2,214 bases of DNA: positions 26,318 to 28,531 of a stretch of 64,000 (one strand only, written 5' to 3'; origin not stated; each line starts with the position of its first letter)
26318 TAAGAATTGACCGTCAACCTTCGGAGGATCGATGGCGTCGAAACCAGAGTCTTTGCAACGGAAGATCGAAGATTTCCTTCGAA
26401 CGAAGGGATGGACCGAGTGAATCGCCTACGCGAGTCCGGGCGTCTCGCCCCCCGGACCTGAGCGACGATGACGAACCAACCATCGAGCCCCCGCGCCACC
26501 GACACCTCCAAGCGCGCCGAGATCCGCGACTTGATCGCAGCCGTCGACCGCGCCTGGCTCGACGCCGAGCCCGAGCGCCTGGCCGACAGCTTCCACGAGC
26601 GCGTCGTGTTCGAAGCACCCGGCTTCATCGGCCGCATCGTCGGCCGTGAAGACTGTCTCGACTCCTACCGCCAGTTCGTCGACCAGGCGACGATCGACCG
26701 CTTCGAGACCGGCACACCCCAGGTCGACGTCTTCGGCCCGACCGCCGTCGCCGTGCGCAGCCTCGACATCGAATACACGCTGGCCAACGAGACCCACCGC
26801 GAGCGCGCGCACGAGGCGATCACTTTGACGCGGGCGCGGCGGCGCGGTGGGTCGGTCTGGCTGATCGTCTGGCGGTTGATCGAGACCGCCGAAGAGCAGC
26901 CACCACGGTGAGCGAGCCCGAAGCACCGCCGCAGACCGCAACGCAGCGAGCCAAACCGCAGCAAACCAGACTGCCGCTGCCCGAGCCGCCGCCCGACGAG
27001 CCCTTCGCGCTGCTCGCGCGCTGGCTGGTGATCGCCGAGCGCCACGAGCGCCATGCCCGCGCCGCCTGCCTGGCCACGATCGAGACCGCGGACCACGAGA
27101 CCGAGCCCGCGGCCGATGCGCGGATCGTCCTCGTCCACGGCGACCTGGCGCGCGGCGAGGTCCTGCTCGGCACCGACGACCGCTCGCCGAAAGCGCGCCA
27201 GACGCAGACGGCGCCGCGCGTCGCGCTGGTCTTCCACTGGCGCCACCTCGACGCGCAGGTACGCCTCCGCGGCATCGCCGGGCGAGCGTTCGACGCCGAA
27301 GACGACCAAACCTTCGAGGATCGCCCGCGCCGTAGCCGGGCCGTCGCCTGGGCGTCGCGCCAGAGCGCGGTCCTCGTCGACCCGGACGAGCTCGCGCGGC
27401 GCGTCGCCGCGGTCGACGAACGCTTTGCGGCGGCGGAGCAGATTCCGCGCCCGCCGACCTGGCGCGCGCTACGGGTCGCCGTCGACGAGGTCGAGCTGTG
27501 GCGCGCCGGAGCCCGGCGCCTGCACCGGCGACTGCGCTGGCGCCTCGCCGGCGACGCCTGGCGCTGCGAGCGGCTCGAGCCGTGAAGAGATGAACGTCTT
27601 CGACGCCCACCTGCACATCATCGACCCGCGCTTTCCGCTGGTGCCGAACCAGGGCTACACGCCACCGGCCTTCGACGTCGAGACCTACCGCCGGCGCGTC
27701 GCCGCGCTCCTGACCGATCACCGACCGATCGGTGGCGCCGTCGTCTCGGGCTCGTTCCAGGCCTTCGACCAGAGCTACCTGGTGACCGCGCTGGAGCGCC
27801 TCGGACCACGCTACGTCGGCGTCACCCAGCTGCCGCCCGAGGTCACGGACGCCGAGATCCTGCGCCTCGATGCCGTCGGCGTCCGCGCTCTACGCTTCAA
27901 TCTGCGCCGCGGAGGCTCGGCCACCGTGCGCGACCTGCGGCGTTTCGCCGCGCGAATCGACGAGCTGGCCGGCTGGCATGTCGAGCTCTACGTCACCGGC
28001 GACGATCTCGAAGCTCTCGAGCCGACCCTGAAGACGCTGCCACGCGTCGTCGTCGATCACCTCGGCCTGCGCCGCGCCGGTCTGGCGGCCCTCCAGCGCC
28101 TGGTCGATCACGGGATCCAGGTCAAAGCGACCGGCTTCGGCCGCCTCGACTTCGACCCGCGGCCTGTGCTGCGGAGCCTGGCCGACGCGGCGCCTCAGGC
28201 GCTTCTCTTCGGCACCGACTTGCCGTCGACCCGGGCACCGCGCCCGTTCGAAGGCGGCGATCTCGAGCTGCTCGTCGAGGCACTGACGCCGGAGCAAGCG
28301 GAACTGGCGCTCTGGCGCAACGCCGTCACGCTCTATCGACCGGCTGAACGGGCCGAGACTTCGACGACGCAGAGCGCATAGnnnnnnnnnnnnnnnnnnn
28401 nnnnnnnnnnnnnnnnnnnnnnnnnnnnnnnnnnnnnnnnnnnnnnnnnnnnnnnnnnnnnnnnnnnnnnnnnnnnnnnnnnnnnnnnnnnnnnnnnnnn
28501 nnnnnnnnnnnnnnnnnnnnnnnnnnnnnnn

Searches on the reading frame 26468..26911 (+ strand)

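Call 7: search_protein_families(library=pfam, proteins=[window:26468-26911:+], max_evalue=0.001)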
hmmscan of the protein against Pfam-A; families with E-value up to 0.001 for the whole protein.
window:26468-26911:+ (147 aa): 4 families
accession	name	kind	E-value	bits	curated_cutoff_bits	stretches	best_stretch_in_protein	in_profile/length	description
PF14534.12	DUF4440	-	5e-09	37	25.2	1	19-122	1-100/107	Domain of unknown function (DUF4440)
PF13577.12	SnoaL_4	-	4.8e-07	30.3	24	1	14-133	4-122/126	SnoaL-like domain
PF12680.13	SnoaL_2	-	0.00029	21.8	27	1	28-118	6-89/102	SnoaL-like domain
PF13474.12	SnoaL_3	-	0.00072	20.3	22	1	19-127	1-107/121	SnoaL-like domain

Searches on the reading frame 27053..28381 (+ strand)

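Call 4: search_protein_families(library=pfam, proteins=[window:27053-28381:+], max_evalue=0.01)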
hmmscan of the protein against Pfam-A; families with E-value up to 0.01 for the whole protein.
window:27053-28381:+ (442 aa): 1 family
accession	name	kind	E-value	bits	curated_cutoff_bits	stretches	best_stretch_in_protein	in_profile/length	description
PF04909.20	Amidohydro_2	-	1.7e-21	77.7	26.4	1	184-429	2-288/289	Amidohydrolase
